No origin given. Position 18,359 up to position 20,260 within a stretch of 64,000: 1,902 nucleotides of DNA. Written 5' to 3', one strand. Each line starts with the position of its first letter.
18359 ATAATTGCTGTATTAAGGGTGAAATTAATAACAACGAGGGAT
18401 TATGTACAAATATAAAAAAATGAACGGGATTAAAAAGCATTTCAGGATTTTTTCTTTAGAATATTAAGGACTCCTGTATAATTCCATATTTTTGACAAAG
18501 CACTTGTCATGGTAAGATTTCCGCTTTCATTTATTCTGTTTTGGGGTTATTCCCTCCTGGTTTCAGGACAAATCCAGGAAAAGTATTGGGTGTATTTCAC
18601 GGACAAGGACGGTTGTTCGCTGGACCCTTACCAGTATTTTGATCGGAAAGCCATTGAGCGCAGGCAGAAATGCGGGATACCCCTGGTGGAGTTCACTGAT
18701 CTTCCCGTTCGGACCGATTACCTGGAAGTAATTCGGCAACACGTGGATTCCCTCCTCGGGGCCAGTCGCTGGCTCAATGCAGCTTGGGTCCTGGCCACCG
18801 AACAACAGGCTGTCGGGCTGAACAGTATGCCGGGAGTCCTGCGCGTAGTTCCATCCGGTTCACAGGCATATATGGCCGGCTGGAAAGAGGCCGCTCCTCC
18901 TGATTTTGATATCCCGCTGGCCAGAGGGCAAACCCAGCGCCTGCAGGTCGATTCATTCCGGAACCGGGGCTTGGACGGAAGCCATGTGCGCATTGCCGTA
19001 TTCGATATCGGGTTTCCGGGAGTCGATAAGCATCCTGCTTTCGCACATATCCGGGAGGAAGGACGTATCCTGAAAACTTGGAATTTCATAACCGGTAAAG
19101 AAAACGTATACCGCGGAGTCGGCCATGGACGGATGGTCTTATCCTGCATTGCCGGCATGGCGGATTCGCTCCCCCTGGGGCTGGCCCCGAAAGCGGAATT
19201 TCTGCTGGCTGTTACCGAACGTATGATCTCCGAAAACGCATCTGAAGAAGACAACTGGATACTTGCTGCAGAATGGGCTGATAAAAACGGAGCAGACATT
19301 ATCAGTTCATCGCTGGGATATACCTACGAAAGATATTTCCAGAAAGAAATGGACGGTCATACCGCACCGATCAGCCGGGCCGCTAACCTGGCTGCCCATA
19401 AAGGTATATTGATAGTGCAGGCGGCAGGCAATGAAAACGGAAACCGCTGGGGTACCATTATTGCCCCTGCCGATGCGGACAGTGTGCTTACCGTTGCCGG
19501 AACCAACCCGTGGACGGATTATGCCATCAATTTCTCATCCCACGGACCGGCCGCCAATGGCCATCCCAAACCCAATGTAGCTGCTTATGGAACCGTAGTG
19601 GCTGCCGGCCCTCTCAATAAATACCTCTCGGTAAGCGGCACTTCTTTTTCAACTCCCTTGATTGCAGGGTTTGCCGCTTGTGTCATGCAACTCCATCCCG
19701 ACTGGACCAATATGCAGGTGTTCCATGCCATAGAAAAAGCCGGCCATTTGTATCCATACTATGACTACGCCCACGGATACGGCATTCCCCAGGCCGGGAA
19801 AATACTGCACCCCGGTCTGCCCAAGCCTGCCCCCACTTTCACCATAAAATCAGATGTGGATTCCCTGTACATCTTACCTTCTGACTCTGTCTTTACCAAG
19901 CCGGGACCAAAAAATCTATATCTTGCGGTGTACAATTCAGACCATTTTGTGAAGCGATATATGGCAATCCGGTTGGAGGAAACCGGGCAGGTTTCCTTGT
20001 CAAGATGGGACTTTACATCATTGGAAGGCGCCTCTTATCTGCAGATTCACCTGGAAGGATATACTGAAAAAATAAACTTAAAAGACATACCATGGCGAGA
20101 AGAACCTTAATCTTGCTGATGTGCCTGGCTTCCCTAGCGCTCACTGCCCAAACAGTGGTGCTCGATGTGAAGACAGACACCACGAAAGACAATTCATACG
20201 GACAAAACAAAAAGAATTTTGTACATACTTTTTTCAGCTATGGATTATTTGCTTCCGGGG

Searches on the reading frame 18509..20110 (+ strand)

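Call 17: search_protein_families(library=pfam, proteins=[window:18509-20110:+], max_evalue=0.0001)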
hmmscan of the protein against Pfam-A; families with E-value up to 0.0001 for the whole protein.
window:18509-20110:+ (533 aa): 1 family
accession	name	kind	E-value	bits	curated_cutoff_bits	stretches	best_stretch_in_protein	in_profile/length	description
PF00082.27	Peptidase_S8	-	7.4e-35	121.1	21.8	1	158-425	2-288/288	Subtilase family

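Call 60: search_protein_families(library=ncbifam, proteins=[window:18509-20110:+], max_evalue=0.1)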
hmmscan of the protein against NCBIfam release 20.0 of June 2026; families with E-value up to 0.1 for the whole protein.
window:18509-20110:+ (533 aa): 8 families
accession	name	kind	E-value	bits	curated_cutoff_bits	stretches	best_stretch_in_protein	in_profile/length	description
TIGR03921.1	T7SS_mycosin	equivalog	6.1e-31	107.8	278.75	1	156-426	11-278/353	type VII secretion-associated serine protease mycosin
TIGR03895.1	protease_PatA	subfamily_domain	2e-11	43.4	421.05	1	206-395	1-179/606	PatA/PatG family cyanobactin maturation protease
NF049966.1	QH_SP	equivalog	8.8e-07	28.5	165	1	161-411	1-210/219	subtilisin-like serine protease QhpE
NF040809.1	germ_prot_CspBA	exception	1.4e-05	23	1250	1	315-394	966-1046/1099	bifunctional germination protease/germinant receptor pseudoprotease CspBA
NF033595.1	denti_PrtP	equivalog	7.5e-05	21.5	300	1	293-411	360-477/606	dentilisin complex serine proteinase subunit PrtP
NF040553.1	SGO_0316_fam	subfamily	0.00056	17.7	1400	1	340-394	654-709/1486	SGO_0316/SGO_0317 family LPXTG-anchored serine peptidase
NF040808.2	CspC_non_triad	exception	0.011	14.2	675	1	314-403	418-508/556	bile acid germinant receptor pseudoprotease CspC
NF042956.1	IteS_antiphage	equivalog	0.011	14.1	900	1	342-395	446-511/747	S8 family anti-phage peptidase IteS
